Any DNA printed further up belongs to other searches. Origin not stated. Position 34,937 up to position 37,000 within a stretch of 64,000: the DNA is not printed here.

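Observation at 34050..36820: Octaheme c-type cytochrome translationally coupled to an OprO/OprP-like porin inside an arsenic-resistance gene string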

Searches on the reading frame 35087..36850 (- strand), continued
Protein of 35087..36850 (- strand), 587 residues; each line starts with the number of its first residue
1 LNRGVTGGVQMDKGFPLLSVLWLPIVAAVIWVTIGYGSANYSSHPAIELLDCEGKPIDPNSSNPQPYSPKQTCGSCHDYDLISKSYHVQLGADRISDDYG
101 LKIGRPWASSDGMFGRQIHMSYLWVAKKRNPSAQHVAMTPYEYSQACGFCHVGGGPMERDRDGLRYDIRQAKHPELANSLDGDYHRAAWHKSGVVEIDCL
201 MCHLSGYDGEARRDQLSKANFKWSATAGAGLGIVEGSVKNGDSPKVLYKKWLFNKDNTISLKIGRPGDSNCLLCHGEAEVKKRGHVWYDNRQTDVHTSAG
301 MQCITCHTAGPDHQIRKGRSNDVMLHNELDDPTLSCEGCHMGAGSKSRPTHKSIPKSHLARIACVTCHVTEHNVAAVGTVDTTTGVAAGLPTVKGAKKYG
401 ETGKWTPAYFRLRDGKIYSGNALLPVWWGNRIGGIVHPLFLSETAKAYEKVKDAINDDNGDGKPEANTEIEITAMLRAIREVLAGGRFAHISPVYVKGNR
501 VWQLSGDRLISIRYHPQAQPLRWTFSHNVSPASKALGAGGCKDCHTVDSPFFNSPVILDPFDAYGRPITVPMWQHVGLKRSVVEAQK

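Call 13: find_encoding_contigs(protein=P0002, flank=10000, max_places=3)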
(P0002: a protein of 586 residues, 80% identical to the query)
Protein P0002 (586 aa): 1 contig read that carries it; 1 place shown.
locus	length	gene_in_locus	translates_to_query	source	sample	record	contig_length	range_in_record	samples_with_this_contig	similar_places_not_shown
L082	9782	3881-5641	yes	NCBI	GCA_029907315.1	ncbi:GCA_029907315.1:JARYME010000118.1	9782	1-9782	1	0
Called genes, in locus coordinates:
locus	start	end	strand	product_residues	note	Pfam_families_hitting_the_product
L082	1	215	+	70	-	PF03773:ArsP_1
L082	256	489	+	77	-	PF13192:Thioredoxin_3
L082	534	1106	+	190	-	PF14595:Thioredoxin_9 (weak), PF00085:Thioredoxin, PF13098:Thioredoxin_2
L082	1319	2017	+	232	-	PF02683:DsbD_TM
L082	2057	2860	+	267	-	PF02596:DUF169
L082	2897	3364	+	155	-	PF03773:ArsP_1 (weak)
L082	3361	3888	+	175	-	PF03773:ArsP_1 (weak)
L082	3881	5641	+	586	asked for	PF14522:Cytochrome_C7 (faint), PF14537:Cytochrom_c3_2 (faint), PF22113:Mtrc-MtrF_II-IV_dom (weak)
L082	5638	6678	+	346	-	PF07396:Porin_O_P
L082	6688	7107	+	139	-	PF01451:LMWPc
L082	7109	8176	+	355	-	PF01758:SBF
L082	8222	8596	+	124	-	-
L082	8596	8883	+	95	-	PF13183:Fer4_8 (faint), PF12797:Fer4_2, PF12837:Fer4_6, PF13237:Fer4_10 (weak), PF00037:Fer4, PF14697:Fer4_21 (weak), PF13187:Fer4_9 (weak), PF12838:Fer4_7, +4 more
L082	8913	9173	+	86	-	PF02627:CMD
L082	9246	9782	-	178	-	PF22422:MGH1-like_GH, PF03633:Glyco_hydro_65C (weak)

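Call 16: search_solved_structures(query=A1, max_evalue=1)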
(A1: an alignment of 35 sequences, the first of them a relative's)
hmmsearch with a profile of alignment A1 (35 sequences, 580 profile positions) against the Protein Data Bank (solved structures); distinct sequences matched with E-value up to 1: 3.
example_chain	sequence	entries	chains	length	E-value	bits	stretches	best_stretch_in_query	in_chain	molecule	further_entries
1qdb_A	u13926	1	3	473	0.0085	17.8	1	232-282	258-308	CYTOCHROME C NITRITE REDUCTASE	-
2ozy_A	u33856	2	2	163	0.013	17.1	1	248-364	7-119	Cytochrome c-type protein nrfB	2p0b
28pb_A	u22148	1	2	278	0.14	13.8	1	325-369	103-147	Cytochrome c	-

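Call 22: find_encoding_contigs(protein=P0036, flank=8000, max_places=2)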
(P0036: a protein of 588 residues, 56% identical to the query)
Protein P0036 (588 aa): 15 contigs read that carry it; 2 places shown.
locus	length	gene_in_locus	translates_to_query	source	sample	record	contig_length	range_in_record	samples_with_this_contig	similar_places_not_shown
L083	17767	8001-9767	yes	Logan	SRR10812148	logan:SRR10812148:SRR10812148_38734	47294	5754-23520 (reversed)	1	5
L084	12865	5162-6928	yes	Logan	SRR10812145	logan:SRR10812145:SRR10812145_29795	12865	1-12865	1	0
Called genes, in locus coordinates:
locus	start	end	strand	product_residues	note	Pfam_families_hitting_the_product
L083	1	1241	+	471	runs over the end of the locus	PF00675:Peptidase_M16, PF05193:Peptidase_M16_C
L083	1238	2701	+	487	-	PF05193:Peptidase_M16_C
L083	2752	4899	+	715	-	PF00932:LTD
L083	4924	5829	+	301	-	PF02678:Pirin, PF07883:Cupin_2 (faint), PF05726:Pirin_C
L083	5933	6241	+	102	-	PF12840:HTH_20 (weak), PF01022:HTH_5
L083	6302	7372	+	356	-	PF03773:ArsP_1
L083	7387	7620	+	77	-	PF13192:Thioredoxin_3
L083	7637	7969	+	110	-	PF22263:DUF6951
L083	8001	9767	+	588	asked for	PF13435:Cytochrome_C554 (faint), PF14522:Cytochrome_C7 (faint), PF14537:Cytochrom_c3_2 (faint), PF22113:Mtrc-MtrF_II-IV_dom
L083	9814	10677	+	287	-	PF13489:Methyltransf_23, PF01209:Ubie_methyltran, PF06325:PrmA (weak), PF13847:Methyltransf_31, PF08241:Methyltransf_11, PF08242:Methyltransf_12, PF13649:Methyltransf_25, PF20922:Anamorsin_N (weak), +1 more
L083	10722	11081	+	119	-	PF01451:LMWPc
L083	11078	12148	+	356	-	PF01758:SBF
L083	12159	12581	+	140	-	PF00085:Thioredoxin, PF13098:Thioredoxin_2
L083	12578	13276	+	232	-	PF02683:DsbD_TM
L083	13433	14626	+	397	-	PF25371:DUF7884, PF02353:CMAS, PF13489:Methyltransf_23, PF08241:Methyltransf_11, PF08242:Methyltransf_12, PF13649:Methyltransf_25, PF13847:Methyltransf_31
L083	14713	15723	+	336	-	PF00532:Peripla_BP_1, PF13407:Peripla_BP_4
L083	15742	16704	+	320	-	PF02653:BPD_transp_2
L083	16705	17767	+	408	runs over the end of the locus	PF01041:DegT_DnrJ_EryC1, PF01053:Cys_Met_Meta_PP, PF01212:Beta_elim_lyase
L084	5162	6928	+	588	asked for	PF13435:Cytochrome_C554 (faint), PF14522:Cytochrome_C7 (faint), PF14537:Cytochrom_c3_2 (faint), PF22113:Mtrc-MtrF_II-IV_dom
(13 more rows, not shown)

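Call 23: find_encoding_contigs(protein=P0011, flank=8000, max_places=2)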
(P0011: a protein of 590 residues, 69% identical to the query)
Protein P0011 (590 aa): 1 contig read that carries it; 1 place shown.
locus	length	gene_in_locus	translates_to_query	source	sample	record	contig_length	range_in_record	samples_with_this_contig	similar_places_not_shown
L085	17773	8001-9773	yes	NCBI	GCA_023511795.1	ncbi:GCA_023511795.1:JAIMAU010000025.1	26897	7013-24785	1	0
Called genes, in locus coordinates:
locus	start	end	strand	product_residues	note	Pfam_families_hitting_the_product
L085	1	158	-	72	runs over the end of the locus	-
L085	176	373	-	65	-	PF08241:Methyltransf_11, PF13649:Methyltransf_25 (weak)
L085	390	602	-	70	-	-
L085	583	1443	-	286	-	PF01656:CbiA, PF10609:ParA, PF13614:AAA_31 (weak), PF00037:Fer4 (weak), PF12838:Fer4_7 (weak), PF13237:Fer4_10 (weak), PF14697:Fer4_21, PF00037:Fer4 (weak), +5 more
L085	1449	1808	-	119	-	PF02579:Nitro_FeMo-Co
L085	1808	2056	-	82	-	PF17253:DUF5320 (weak)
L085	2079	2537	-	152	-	PF02579:Nitro_FeMo-Co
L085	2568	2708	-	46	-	-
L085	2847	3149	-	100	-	-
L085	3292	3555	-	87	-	PF17253:DUF5320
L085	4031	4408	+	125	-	PF03551:PadR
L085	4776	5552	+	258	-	PF03807:F420_oxidored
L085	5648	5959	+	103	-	PF12840:HTH_20, PF01022:HTH_5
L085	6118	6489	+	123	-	-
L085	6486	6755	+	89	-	PF17179:Fer4_22 (faint), PF12797:Fer4_2 (weak), PF12837:Fer4_6 (weak), PF13237:Fer4_10 (weak), PF00037:Fer4, PF14697:Fer4_21 (weak), PF12838:Fer4_7 (weak), PF13187:Fer4_9 (weak), +2 more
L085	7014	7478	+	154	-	-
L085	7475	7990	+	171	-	PF03773:ArsP_1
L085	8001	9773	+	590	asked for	PF14522:Cytochrome_C7 (faint), PF14537:Cytochrom_c3_2 (faint), PF22113:Mtrc-MtrF_II-IV_dom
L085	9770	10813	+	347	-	PF07396:Porin_O_P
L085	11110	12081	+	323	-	PF00480:ROK, PF01869:BcrAD_BadFG (faint)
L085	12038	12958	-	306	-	PF01476:LysM (weak)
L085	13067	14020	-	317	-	PF01522:Polysacc_deac_1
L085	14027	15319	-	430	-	PF22694:CtpB_N-like (faint), PF00595:PDZ, PF13180:PDZ_2, PF17820:PDZ_6, PF03572:Peptidase_S41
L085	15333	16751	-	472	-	PF00595:PDZ (faint), PF13180:PDZ_2 (faint), PF17820:PDZ_6 (weak), PF03572:Peptidase_S41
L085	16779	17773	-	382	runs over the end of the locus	PF24568:CC_PcsB, PF01551:Peptidase_M23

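Call 27: predict_structure(alignment_id=A1)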
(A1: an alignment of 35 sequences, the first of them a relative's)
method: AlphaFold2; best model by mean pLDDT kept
length: 577 residues; sequences in the alignment: 35
mean_pLDDT: 63.2   pTM: 0.45
mean pLDDT of the five models: 63.2, 57.0, 56.4, 53.7, 50.9
residues with pLDDT >= 90: 78; 70-90: 141; 50-70: 183; < 50: 175
segments of 3 or more residues with pLDDT < 50: 1-6, 25-28, 76-83, 105-128, 143-147, 168-182, 266-330, 343-345, 347-368, 379-381, 388-392, 513-522
pLDDT, mean of each block of 10 residues (from residue 1): 46 69 51 84 91 89 80 49 54 64 47 36 44 59 51 61 57 46 64 82 82 88 88 91 92 69 49 32 33 35 30 32 46 51 47 41 46 61 49 55 54 76 85 87 80 78 94 90 88 91 75 46 52 65 68 65 72 63
secondary structure, 60 per line:
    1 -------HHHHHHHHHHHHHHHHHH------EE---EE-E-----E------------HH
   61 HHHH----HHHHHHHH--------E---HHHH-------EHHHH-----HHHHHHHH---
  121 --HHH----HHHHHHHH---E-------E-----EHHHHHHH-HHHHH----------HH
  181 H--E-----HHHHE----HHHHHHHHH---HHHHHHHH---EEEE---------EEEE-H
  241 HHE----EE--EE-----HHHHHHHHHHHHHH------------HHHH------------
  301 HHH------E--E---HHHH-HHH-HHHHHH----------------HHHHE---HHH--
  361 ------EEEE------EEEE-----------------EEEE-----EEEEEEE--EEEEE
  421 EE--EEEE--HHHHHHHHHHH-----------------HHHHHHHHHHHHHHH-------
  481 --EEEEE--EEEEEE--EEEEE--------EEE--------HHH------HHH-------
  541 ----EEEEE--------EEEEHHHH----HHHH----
elements in order: H8-25 H59-64 H69-76 H89-92 H101-104 H110-117 H130-137 H156-162 H164-168 H190-193 H199-207 H211-218 E222-225 E235-238 H259-272 H285-288 H317-320 H326-331 H348-351 E367-370 E377-380 E398-401 E407-413 E416-422 E425-428 H431-441 H459-473 E483-487 E490-495 E498-502 E511-513 E545-549 E558-561 H562-565 H570-573

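Call 30: fold_search(model_id=the predicted structure, library=pdb)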
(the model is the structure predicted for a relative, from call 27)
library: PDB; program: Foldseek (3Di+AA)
matches with E <= 10: 86; with E <= 0.001: 0
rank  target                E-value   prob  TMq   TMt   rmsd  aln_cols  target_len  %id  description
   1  5loy_A                4.6e-01  0.10  0.08  0.17  15.8       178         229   11  Helical Assembly of a Designed Anbu Protein (released 2017-06-07)
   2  6avo_O                8.8e-01  0.21  0.07  0.15   8.0        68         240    7  Cryo-EM structure of human immunoproteasome with a novel noncompetitive inhibitor that selectively inhibits activated  (released 2017-12-06)
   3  5lox_1                1.6e+00  0.08  0.09  0.18  14.4       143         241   11  Helical Assembly of the Anbu Complex from Pseudomonas aeruginosa (released 2017-06-07)
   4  4quy_K                1.9e+00  0.18  0.08  0.20   9.1       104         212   13  yCP beta5-A49S-mutant (released 2015-02-04)
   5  4wlp_A                2.0e+00  0.06  0.07  0.12  11.5        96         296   16  Crystal structure of UCH37-NFRKB Inhibited Deubiquitylating Complex (released 2015-03-04)
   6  8pw1_E                2.1e+00  0.02  0.05  0.10  11.2        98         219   11  Structure of human UCHL1 in complex with CG341 inhibitor (released 2024-01-31)
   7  8yiy_K                2.6e+00  0.16  0.08  0.19   8.9        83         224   17  Cryo-EM structure of human proteasome assembly intermediate preholo-1 (released 2025-01-15)
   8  5cz7_K                2.8e+00  0.14  0.08  0.20   9.1       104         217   13  Yeast 20S proteasome beta5-T1A beta5-K81R double mutant in complex with Bortezomib, propeptide expressed in cis (released 2016-03-23)
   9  7nfc_H                2.8e+00  0.01  0.07  0.06  29.9       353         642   10  Cryo-EM structure of NHEJ super-complex (dimer) (released 2021-08-18)
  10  5nyj_C                3.0e+00  0.06  0.09  0.19  14.4       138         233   12  Anbu from Hyphomicrobium sp. strain MC1 - SG: C2 (released 2017-05-24)
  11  5ah2_B                3.0e+00  0.06  0.04  0.06  10.7        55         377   18  The sliding clamp of Mycobacterium smegmatis in complex with a natural product. (released 2015-06-03)
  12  8ir1_N                3.0e+00  0.01  0.06  0.07  20.4       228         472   14  human nuclear pre-60S ribosomal particle - State A (released 2023-08-09)
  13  5d0w_K                3.1e+00  0.13  0.08  0.20   9.1       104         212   13  Yeast 20S proteasome beta5-T1S mutant (released 2016-03-23)
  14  6tu3_J                3.1e+00  0.03  0.07  0.15  12.8       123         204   10  Rat 20S proteasome (released 2020-05-13)
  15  2dj6_A                3.5e+00  0.04  0.08  0.26  10.7       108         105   16  Crystal structure of 6-pyruvoyl tetrahydrobiopterin synthase from Pyrococcus horikoshii OT3 (released 2006-10-01)
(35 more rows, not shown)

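Call 46: search_protein_families(library=ncbifam, proteins=[L071:2601-5273:+, L063:9842-12622:+, L050:9860-11842:+, P0060, P0035], max_evalue=0.001)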
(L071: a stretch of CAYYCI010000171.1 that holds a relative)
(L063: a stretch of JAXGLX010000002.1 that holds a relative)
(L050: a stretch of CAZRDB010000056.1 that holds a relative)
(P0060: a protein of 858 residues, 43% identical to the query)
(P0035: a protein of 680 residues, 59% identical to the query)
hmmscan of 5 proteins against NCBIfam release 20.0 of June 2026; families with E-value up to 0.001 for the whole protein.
L071:2601-5273:+ (890 aa): 6 families
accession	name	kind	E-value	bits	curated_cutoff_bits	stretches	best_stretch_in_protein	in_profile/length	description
TIGR04315.1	octaheme_Shew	subfamily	2.3e-07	30.2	375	1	320-447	132-254/440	tetrathionate reductase family octaheme c-type cytochrome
TIGR04314.1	methano7heme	equivalog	2.3e-07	30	250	1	181-446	21-283/494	methanogenesis multiheme c-type cytochrome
NF008659.0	PRK11659.1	equivalog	5.1e-07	29.6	184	1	328-444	42-143/188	cytochrome c nitrite reductase pentaheme subunit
TIGR03146.1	cyt_nit_nrfB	equivalog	1.1e-05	25.8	166.6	1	331-444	9-117/145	cytochrome c nitrite reductase pentaheme subunit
TIGR03153.1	cytochr_NrfH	equivalog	0.00014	21.9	134.2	0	406-458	27-74/138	cytochrome c nitrite reductase small subunit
TIGR03507.1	decahem_SO1788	subfamily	0.0006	18.4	209.3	0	329-378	265-309/672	OmcA/MtrC family decaheme c-type cytochrome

L063:9842-12622:+ (926 aa): 8 families
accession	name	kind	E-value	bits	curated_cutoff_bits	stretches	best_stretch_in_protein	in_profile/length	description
TIGR04315.1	octaheme_Shew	subfamily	2.3e-08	33.5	375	1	218-405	97-255/440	tetrathionate reductase family octaheme c-type cytochrome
TIGR04314.1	methano7heme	equivalog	6.7e-08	31.8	250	1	216-403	105-283/494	methanogenesis multiheme c-type cytochrome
TIGR03507.1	decahem_SO1788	subfamily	5e-05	21.9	209.3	0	363-415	268-317/672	OmcA/MtrC family decaheme c-type cytochrome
TIGR03508.1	decahem_SO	subfamily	0.00039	20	192.2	1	283-412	63-162/258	DmsE family decaheme c-type cytochrome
NF045713.1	CxxCH_16_HmcA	equivalog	0.00044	19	400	0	362-408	346-394/541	sulfate respiration complex hexadecaheme cytochrome HmcA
TIGR01583.1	formate-DH-gamm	equivalog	0.00058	19.9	115.85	0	703-853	2-140/204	formate dehydrogenase subunit gamma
TIGR02125.1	CytB-hydogenase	equivalog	0.00065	19.3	121.5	1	705-887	2-186/212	Ni/Fe-hydrogenase, b-type cytochrome subunit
NF008659.0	PRK11659.1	equivalog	0.00094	18.9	184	1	267-401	24-143/188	cytochrome c nitrite reductase pentaheme subunit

L050:9860-11842:+ (660 aa): 6 families
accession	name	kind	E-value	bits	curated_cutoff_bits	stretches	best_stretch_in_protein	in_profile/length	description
TIGR04315.1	octaheme_Shew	subfamily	1.7e-08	34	375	1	312-403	176-253/440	tetrathionate reductase family octaheme c-type cytochrome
TIGR04314.1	methano7heme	equivalog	3.6e-08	32.6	250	1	208-403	105-283/494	methanogenesis multiheme c-type cytochrome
TIGR03146.1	cyt_nit_nrfB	equivalog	3.6e-07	30.6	166.6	1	283-401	5-117/145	cytochrome c nitrite reductase pentaheme subunit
NF008659.0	PRK11659.1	equivalog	7.1e-07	29.1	184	1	279-401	36-143/188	cytochrome c nitrite reductase pentaheme subunit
TIGR03153.1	cytochr_NrfH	equivalog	0.00015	21.8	134.2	0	361-415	25-74/138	cytochrome c nitrite reductase small subunit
TIGR03507.1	decahem_SO1788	subfamily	0.0002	19.9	209.3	0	363-416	268-318/672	OmcA/MtrC family decaheme c-type cytochrome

P0060 (858 aa): 7 families
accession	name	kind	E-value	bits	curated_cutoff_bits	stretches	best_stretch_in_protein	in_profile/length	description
TIGR01583.1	formate-DH-gamm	equivalog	3.8e-44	151.1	115.85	1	637-832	2-203/204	formate dehydrogenase subunit gamma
NF007924.0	PRK10639.1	equivalog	1.8e-26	93.2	341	1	635-835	5-207/211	formate dehydrogenase cytochrome b556 subunit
NF007558.0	PRK10179.1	equivalog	1.1e-20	74.2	339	1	638-841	8-215/217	formate dehydrogenase-N subunit gamma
TIGR04314.1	methano7heme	equivalog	6.6e-16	58.2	250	1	193-383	104-294/494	methanogenesis multiheme c-type cytochrome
TIGR04315.1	octaheme_Shew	subfamily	2.1e-07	30.4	375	1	188-377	89-258/440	tetrathionate reductase family octaheme c-type cytochrome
TIGR02125.1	CytB-hydogenase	equivalog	5.7e-06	26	121.5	1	639-764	2-140/212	Ni/Fe-hydrogenase, b-type cytochrome subunit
NF008659.0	PRK11659.1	equivalog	2.9e-05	23.8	184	1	267-370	45-143/188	cytochrome c nitrite reductase pentaheme subunit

P0035 (680 aa): 6 families
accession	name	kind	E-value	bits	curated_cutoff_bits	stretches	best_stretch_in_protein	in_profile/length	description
TIGR04315.1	octaheme_Shew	subfamily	3.7e-10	39.4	375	1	179-352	96-252/440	tetrathionate reductase family octaheme c-type cytochrome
NF008229.0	PRK10996.1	equivalog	3.8e-05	23.4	125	1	565-650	32-114/141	thioredoxin TrxC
TIGR01068.1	thioredoxin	equivalog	4.5e-05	23.6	96.8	1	585-674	14-99/101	thioredoxin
NF045713.1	CxxCH_16_HmcA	equivalog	5.5e-05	21.9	400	1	174-321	127-252/541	sulfate respiration complex hexadecaheme cytochrome HmcA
NF008659.0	PRK11659.1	equivalog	7.5e-05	22.5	184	1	237-363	33-155/188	cytochrome c nitrite reductase pentaheme subunit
NF045694.1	seleno_TsoB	exception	0.00029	19.1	805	1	575-657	464-551/572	rhodanese/DsbD fusion-like selenoprotein TsoB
